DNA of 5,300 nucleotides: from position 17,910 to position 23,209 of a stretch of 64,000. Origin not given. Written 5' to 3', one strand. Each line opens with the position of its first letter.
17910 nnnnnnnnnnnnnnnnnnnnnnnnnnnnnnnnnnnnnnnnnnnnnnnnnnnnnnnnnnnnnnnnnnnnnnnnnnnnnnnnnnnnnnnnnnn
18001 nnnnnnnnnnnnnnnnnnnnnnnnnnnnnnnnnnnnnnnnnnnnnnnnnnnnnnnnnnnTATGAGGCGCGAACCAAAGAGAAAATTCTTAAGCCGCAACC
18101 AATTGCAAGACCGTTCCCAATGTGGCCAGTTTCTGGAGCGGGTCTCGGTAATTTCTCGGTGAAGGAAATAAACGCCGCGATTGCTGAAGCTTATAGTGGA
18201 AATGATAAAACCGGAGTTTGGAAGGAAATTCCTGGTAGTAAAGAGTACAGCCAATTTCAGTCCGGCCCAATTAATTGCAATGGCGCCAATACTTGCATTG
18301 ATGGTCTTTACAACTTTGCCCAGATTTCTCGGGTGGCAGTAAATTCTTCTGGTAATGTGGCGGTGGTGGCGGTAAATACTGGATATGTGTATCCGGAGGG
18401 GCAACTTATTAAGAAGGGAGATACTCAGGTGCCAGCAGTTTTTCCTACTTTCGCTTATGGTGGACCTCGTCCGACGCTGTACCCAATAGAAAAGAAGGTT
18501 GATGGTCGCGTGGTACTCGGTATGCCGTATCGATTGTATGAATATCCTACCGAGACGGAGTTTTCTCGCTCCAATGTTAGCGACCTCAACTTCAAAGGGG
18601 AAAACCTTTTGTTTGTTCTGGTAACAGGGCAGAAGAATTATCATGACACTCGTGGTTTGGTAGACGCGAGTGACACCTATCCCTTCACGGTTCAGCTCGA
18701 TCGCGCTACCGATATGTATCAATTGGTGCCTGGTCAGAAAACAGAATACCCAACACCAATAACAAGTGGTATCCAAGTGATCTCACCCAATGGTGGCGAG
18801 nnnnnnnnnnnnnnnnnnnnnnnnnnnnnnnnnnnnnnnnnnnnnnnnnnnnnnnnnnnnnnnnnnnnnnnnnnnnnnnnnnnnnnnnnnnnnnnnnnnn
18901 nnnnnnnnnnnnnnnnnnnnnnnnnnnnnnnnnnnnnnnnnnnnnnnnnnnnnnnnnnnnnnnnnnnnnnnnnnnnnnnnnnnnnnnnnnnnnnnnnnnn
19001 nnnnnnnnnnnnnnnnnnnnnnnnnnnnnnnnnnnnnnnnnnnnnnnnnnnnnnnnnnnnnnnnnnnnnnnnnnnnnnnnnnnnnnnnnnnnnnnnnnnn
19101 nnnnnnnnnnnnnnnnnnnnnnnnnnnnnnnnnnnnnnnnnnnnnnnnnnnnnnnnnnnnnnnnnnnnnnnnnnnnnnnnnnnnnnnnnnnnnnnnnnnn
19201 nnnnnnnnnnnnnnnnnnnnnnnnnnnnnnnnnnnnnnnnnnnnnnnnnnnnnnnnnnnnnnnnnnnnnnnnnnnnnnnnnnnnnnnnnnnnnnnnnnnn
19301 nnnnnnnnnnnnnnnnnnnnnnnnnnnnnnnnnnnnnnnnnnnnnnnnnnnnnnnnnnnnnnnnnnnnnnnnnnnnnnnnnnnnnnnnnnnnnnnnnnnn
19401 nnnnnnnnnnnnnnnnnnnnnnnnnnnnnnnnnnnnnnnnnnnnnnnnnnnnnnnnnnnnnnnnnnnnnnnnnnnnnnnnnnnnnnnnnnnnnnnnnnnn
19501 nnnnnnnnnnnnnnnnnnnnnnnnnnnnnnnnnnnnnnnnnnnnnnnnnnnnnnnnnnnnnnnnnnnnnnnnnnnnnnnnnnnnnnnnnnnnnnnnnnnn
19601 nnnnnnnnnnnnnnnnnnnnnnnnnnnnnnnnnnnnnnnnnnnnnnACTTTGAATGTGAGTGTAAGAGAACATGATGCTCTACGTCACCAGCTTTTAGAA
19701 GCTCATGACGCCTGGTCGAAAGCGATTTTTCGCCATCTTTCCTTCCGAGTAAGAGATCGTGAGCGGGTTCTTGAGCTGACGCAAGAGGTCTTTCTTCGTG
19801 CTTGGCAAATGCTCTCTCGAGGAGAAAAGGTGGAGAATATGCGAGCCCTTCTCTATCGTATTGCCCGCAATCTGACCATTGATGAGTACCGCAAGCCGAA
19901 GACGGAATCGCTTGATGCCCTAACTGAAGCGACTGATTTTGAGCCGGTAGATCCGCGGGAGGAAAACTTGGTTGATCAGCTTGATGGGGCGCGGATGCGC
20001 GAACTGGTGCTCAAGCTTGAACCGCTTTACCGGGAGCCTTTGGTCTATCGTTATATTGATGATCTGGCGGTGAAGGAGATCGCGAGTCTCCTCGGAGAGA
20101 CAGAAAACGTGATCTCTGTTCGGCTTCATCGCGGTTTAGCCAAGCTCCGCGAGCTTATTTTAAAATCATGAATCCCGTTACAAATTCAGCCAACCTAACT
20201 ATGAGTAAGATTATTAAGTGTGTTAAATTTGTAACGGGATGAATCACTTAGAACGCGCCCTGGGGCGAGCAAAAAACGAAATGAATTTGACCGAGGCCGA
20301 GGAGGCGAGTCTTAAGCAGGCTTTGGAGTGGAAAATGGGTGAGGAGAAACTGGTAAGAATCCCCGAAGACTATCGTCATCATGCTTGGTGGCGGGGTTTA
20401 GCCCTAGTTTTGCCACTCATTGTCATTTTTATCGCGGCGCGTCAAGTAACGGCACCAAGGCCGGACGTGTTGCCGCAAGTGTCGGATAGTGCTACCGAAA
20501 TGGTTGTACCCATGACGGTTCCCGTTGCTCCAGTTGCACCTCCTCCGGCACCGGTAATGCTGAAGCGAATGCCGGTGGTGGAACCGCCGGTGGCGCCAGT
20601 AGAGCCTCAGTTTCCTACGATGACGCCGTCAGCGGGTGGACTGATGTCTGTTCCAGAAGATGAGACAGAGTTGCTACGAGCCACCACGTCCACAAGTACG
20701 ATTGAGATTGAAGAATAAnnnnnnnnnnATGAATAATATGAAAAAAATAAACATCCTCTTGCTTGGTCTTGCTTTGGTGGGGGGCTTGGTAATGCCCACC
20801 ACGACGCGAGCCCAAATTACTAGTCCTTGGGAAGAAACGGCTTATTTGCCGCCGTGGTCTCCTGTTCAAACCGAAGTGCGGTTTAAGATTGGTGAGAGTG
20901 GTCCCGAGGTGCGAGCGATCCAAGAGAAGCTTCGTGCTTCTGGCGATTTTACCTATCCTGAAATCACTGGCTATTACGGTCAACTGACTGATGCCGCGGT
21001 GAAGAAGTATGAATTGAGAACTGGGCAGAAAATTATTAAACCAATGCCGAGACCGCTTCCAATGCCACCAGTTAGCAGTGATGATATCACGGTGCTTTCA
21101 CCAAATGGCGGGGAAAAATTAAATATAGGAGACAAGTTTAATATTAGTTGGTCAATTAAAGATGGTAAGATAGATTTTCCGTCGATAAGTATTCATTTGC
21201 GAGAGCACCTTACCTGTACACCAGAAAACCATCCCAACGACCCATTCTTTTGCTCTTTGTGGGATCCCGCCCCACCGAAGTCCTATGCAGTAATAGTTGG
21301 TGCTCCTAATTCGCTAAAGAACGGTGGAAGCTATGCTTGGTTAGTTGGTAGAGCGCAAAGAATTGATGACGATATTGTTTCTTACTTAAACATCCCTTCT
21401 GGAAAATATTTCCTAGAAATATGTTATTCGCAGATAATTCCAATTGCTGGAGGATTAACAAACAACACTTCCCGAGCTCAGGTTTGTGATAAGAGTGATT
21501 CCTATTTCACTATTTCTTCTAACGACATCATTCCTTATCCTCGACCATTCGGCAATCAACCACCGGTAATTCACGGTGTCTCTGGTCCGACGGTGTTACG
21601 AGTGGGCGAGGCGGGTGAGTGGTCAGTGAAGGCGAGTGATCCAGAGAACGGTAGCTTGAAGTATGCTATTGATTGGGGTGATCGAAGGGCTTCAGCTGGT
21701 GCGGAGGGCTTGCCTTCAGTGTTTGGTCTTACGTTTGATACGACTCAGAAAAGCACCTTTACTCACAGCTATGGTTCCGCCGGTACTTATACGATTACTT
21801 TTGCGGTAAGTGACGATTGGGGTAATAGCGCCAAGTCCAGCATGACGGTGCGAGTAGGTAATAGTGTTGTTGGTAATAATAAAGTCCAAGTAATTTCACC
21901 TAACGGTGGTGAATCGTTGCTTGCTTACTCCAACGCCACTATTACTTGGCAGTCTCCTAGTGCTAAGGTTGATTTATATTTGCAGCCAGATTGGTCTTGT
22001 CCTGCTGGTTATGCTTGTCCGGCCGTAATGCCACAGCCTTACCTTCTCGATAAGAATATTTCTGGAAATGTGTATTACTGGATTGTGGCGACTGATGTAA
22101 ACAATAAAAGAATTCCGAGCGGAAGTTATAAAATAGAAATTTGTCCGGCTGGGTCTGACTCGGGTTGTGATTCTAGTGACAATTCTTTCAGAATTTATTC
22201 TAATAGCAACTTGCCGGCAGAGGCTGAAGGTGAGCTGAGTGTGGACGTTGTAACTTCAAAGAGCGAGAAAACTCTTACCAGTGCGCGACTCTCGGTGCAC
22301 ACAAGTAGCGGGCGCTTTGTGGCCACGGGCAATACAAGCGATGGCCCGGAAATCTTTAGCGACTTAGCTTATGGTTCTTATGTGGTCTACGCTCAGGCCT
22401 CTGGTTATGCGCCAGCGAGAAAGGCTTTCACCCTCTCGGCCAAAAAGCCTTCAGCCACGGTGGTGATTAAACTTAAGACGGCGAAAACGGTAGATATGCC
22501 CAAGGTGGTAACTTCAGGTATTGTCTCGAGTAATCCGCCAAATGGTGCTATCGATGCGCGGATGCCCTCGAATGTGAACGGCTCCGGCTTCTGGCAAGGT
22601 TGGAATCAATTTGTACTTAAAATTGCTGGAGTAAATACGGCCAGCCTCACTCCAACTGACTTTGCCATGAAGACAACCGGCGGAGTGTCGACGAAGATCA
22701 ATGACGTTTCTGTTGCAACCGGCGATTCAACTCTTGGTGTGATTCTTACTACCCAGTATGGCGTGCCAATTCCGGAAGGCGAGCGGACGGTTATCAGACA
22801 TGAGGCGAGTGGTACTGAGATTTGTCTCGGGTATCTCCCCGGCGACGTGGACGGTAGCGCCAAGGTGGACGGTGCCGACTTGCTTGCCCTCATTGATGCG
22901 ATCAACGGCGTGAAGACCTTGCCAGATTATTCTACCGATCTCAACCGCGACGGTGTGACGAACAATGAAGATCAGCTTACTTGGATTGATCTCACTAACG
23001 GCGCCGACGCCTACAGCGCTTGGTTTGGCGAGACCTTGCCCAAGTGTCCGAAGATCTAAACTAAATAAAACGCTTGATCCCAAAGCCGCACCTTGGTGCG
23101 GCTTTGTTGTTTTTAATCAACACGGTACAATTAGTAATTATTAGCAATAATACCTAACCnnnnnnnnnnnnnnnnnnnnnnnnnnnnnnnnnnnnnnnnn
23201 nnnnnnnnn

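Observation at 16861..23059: Cluster of three secreted proteins sharing a novel C-terminal module plus type-I dockerin-like repeats, wrapped around an ECF sigma/anti-sigma pair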

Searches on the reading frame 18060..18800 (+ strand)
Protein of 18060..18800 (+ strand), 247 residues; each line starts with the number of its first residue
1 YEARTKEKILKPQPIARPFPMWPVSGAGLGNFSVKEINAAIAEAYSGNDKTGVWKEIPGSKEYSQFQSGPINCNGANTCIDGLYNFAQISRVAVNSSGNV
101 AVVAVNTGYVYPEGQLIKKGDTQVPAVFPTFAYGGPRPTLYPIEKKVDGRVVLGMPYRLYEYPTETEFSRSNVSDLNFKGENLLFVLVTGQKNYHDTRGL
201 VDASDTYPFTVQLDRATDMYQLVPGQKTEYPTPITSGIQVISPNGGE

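Call 42: find_homologous_proteins(query=window:18060-18800:+, max_evalue=0.001)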
Query window:18060-18800:+: 785 candidates shared short words with the query, none scored E <= 0.001.

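Call 75: search_protein_families(library=pfam, proteins=[window:18060-18800:+], max_evalue=1)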
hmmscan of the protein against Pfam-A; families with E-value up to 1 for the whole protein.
window:18060-18800:+ (247 aa): 0 families

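Call 78: predict_structure(protein=window:18090-18767:+)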
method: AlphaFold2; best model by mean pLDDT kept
length: 226 residues; sequences in the alignment: 1
mean_pLDDT: 37.4   pTM: 0.40
mean pLDDT of the five models: 37.4, 30.1, 29.4, 27.0, 24.8
residues with pLDDT >= 90: 0; 70-90: 0; 50-70: 40; < 50: 186
segments of 3 or more residues with pLDDT < 50: 1-21, 38-40, 51-78, 95-161, 163-226
pLDDT, mean of each block of 10 residues (from residue 1): 27 32 53 53 56 34 34 42 55 45 29 26 25 25 31 41 45 43 24 32 43 38 24
secondary structure, 60 per line:
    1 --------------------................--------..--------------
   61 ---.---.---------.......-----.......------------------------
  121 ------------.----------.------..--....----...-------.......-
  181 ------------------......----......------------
elements in order: E21-23 H24-36 E78-84 E90-96 H155-158 E173-179 E199-204 E209-214

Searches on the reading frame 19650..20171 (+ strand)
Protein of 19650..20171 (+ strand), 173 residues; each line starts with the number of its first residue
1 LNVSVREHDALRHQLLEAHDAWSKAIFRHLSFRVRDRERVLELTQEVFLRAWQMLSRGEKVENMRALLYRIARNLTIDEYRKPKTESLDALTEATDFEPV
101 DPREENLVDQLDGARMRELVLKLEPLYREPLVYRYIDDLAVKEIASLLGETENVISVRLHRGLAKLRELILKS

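Call 3: search_protein_families(library=pfam, proteins=[window:19650-20171:+], max_evalue=1)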
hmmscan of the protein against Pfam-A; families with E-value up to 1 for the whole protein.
window:19650-20171:+ (173 aa): 3 families
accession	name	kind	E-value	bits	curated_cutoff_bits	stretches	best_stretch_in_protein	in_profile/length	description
PF08281.18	Sigma70_r4_2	-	1.1e-11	44.6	25.7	1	116-166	4-54/54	Sigma-70, region 4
PF04542.20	Sigma70_r2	-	1e-09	38.5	24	1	23-82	6-67/71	Sigma-70 region 2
PF04545.22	Sigma70_r4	-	1.7e-08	34.3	24.1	1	122-168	4-50/50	Sigma-70, region 4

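Call 4: search_protein_families(library=ncbifam, proteins=[window:19650-20171:+], max_evalue=1)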
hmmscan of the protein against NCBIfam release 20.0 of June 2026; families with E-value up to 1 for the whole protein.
window:19650-20171:+ (173 aa): 82 families (the best 25 are shown)
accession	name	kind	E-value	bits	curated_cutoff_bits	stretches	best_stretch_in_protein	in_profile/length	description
TIGR02952.1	Sig70_famx2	equivalog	3.3e-23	82.4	206.45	1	14-169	12-169/170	ECF subfamily RNA polymerase sigma factor, BldN family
NF058625.1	sigma_PG0214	equivalog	9.6e-20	71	130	1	26-172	17-163/170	GFO_1088 family ECF-type sigma factor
TIGR02950.1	SigM_subfam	subfamily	5.1e-19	68.7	147.95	1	17-169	4-157/159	RNA polymerase sigma factor, SigM family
TIGR02937.1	sigma70-ECF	superfamily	1e-18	67.5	42.9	1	12-169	3-164/165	sigma-70 family RNA polymerase sigma factor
NF006930.0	PRK09415.1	subfamily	1.1e-18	67.7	198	1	6-170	9-175/179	RNA polymerase factor sigma C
TIGR02959.1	SigZ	equivalog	2e-18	66.8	168.65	1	23-171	5-149/170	RNA polymerase sigma factor SigZ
NF007223.0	PRK09641.1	equivalog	2.1e-18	66.8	209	1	20-168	25-182/187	RNA polymerase sigma factor SigW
NF007215.0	PRK09637.1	equivalog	1.1e-16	61.4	212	1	17-171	5-155/181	RNA polymerase sigma factor SigZ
NF009166.1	PRK12513.1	equivalog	2.9e-16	59.7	206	1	24-170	33-186/193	RNA polymerase sigma factor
NF053879.1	RNAPolSigSigVBac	equivalog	8e-16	58.1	190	1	25-170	15-155/160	RNA polymerase sigma factor SigV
NF007227.0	PRK09645.1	subfamily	8.5e-16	58.3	202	1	12-168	12-168/177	sigma-70 family RNA polymerase sigma factor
NF004113.0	PRK05602.1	equivalog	2.2e-15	56.8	208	1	33-170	64-201/211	RNA polymerase sigma factor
TIGR02948.1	SigW_bacill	equivalog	8.7e-15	55.3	243.1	1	31-168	35-182/187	RNA polymerase sigma factor SigW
NF007220.0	PRK09639.1-5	equivalog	1.5e-14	54.2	260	1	19-169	9-163/181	RNA polymerase sigma factor SigX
TIGR02983.1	SigE-fam_strep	subfamily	6.9e-14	52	141.55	1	24-170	17-158/162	SigE family RNA polymerase sigma factor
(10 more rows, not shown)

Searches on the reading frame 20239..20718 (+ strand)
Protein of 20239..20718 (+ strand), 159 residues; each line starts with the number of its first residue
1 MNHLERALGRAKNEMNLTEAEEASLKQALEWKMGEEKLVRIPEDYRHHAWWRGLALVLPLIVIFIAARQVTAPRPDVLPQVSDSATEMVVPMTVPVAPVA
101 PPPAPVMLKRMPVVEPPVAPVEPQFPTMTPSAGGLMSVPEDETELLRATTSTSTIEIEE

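Call 3: search_protein_families(library=pfam, proteins=[window:20239-20718:+], max_evalue=1)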
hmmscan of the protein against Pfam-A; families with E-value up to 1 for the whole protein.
window:20239-20718:+ (159 aa): 0 families

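Call 4: search_protein_families(library=ncbifam, proteins=[window:20239-20718:+], max_evalue=1)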
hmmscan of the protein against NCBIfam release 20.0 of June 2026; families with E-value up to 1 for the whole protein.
window:20239-20718:+ (159 aa): 0 families

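Call 67: find_related_loci(query=A7, collection=metagenome_contigs, flank=8000)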
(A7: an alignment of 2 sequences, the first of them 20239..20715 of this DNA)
Query A7 (159 aa) in metagenome_contigs; peptide patterns used: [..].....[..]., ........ (x = any residue, [..] = any of these).
106 stretches matched a pattern; 2 encode a relative of the query (tblastn E <= 1e-3); 2 distinct loci.
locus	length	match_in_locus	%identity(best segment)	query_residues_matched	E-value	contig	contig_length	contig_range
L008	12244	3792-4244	58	1-159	2e-42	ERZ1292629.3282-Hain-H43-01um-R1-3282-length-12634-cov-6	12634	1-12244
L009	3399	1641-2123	60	1-159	2e-38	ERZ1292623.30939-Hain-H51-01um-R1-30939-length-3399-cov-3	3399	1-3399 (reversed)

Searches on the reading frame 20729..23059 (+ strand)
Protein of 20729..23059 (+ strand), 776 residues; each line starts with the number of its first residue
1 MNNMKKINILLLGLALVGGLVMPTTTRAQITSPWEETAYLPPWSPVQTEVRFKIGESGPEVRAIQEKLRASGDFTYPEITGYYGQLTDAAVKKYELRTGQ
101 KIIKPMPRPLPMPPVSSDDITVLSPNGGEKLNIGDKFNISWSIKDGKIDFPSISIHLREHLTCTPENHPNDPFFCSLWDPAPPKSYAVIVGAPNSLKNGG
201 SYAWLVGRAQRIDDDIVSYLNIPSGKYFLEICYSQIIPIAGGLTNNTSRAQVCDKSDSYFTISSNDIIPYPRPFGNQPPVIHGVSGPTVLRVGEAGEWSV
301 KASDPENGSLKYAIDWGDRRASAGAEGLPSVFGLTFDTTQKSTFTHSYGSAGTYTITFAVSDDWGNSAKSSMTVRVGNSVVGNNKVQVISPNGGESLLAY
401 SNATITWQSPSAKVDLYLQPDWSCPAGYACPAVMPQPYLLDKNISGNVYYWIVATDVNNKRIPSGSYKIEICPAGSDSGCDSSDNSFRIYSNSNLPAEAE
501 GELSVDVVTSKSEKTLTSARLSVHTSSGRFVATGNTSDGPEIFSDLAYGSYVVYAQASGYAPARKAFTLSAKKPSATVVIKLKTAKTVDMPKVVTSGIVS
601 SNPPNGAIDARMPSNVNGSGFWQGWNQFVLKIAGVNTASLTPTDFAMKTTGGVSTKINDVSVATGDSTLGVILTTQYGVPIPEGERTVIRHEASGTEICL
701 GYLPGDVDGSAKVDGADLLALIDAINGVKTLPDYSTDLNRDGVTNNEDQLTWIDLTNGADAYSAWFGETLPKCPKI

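Call 3: search_protein_families(library=pfam, proteins=[window:20729-23059:+], max_evalue=1)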
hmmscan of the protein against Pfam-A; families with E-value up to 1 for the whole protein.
window:20729-23059:+ (776 aa): 13 families
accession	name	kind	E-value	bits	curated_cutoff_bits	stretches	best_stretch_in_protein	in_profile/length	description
PF18911.6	PKD_4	-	9.8e-08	32.4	27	1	276-375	1-84/85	PKD domain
PF01471.23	PG_binding_1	-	1.1e-06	29.2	23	1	57-97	1-40/57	Putative peptidoglycan binding domain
PF00801.26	PKD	-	1.9e-05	25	23.5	1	337-370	42-75/80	PKD domain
PF00404.24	Dockerin_1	-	6.7e-05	23.4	22.9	1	704-748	1-48/57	Dockerin type I domain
PF05345.18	He_PIG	-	0.00015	22.6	24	1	279-376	2-95/96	Putative Ig domain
PF13620.12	CarboxypepD_reg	-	0.0003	21.5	32.3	1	508-582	6-81/82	Carboxypeptidase regulatory-like domain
PF17963.7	Big_9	-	0.00099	20.4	23.6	1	276-374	1-88/89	Bacterial Ig domain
PF10342.15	Kre9_KNH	-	0.017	16.3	24.6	0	124-169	1-40/94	Kre9/KNH-like N-terminal Ig-like domain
PF22352.2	K319L-like_PKD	-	0.021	15.3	27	1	337-376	47-84/84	K319L-like, PKD domain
PF16403.11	Bact_surface_Ig-like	-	0.026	15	27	1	350-376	45-71/71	Bacterial surface protein, Ig-like domain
PF11141.13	DUF2914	-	0.044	13.9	23.6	0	483-518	23-57/62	Protein of unknown function (DUF2914)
PF19077.6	Big_13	-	0.049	14.6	27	1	335-376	57-100/102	Bacterial Ig-like domain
PF17802.7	SpaA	-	0.064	13.9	23.1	1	507-583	7-88/91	Prealbumin-like fold domain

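Call 4: search_protein_families(library=ncbifam, proteins=[window:20729-23059:+], max_evalue=1)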
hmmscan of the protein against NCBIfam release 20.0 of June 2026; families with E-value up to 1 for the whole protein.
window:20729-23059:+ (776 aa): 4 families
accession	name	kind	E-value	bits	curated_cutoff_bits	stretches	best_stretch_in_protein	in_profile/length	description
TIGR02869.1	spore_SleB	equivalog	0.00064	19.6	236.5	1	49-101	4-55/201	spore cortex-lytic enzyme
NF058578.1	CPR_pilus_PamR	equivalog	0.012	14.5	300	1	313-370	182-232/297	pilus system RbmA-like protein PamR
NF012211.1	tand_rpt_95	domain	0.029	14.3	90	1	335-377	43-85/98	tandem-95 repeat protein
TIGR04429.1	Phr_nterm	subfamily_domain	0.1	13.1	25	1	4-18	1-15/28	Phr family secreted Rap phosphatase inhibitor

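Call 11: find_encoding_contigs(protein=window:20729-23059:+, flank=10000, max_places=6)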
Protein window:20729-23059:+ (776 aa): no gene with exactly this product is on record in the collection.
